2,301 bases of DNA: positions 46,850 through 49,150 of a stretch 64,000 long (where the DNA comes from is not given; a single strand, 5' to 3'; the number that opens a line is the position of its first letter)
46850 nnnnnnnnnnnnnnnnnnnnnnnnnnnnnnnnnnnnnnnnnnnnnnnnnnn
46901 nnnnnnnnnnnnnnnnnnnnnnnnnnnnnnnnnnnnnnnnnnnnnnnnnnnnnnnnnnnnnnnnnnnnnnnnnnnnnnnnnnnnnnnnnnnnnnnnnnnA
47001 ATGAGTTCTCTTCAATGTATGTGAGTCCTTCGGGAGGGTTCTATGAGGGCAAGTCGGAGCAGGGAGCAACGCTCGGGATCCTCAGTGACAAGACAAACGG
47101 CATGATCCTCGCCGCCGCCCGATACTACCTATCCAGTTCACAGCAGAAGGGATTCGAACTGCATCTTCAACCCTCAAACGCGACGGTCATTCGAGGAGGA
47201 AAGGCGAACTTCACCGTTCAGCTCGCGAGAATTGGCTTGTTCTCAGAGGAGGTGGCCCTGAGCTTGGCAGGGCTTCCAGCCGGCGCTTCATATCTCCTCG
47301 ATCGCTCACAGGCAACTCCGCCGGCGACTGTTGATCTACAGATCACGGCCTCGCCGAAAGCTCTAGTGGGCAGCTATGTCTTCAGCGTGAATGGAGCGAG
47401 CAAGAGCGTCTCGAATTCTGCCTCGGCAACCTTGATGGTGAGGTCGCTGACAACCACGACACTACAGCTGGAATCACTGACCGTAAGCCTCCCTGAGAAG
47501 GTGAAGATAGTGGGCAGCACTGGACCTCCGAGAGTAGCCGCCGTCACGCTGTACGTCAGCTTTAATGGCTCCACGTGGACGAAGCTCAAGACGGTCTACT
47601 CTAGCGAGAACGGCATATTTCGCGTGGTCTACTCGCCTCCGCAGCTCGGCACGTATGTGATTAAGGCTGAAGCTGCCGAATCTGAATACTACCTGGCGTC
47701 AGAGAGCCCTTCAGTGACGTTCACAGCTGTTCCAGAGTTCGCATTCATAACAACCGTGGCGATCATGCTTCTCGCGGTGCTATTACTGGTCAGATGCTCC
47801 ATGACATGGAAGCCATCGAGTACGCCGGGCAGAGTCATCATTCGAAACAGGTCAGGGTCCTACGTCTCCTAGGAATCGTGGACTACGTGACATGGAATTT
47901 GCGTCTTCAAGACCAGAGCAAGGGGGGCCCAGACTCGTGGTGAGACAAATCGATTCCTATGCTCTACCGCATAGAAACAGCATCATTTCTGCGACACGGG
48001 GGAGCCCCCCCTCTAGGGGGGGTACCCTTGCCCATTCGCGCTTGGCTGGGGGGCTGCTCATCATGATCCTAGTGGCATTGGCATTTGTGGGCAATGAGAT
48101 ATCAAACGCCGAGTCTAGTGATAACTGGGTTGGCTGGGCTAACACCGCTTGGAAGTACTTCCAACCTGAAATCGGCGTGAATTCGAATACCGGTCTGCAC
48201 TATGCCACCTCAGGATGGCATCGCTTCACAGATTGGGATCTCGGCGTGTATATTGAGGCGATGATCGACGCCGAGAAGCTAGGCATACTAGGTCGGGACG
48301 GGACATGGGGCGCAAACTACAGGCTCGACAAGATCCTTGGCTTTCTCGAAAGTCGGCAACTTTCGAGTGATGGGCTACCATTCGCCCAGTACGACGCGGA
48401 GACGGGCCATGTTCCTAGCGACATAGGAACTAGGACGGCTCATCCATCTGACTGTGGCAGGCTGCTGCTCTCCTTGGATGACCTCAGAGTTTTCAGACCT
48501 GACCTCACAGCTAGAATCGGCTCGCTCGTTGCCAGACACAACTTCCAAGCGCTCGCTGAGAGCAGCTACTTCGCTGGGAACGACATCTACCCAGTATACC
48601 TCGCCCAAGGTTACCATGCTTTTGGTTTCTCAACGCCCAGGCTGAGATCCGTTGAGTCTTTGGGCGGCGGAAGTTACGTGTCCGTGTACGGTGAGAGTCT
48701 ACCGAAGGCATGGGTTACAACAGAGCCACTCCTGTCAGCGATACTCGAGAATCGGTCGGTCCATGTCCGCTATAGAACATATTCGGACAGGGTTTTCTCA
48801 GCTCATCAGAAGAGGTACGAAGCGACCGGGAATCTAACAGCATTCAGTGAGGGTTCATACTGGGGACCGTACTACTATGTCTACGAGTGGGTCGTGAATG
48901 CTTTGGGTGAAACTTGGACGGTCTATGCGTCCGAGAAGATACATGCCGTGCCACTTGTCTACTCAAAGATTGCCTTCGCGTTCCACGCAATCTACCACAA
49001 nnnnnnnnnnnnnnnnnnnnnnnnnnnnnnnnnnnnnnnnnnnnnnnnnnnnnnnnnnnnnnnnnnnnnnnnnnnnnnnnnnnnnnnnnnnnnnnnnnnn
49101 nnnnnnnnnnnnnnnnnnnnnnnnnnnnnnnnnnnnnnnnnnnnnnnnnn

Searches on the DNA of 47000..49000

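Call 11: search_rna_families(source=window, start=47000, end=49000, threshold=evalue, max_evalue=10)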
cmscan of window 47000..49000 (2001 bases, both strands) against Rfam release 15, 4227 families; matches with E-value up to 10: 2.
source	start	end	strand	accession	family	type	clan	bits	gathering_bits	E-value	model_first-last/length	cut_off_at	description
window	47954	48025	-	RF01762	whalefall-1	Gene; sRNA;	-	18.4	37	0.14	1-56/56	no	Whalefall-1 RNA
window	48005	48022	+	RF01762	whalefall-1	Gene; sRNA;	-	13.2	37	6.6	4-21/56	no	Whalefall-1 RNA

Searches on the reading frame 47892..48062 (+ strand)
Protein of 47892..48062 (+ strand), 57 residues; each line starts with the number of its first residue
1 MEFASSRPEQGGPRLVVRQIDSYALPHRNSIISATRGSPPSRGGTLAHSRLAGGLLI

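Call 68: search_protein_representatives(protein=window:47892-48062:+)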
Query: 57 residues. Proteins with E-value up to 0.001 (for the whole library): 2; up to 1e-10: 0; up to 1e-30: 0. The best 2 are listed.
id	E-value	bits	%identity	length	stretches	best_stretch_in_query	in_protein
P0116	2.0e-05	40.1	41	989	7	22-48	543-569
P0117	2.8e-04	36.5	42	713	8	23-46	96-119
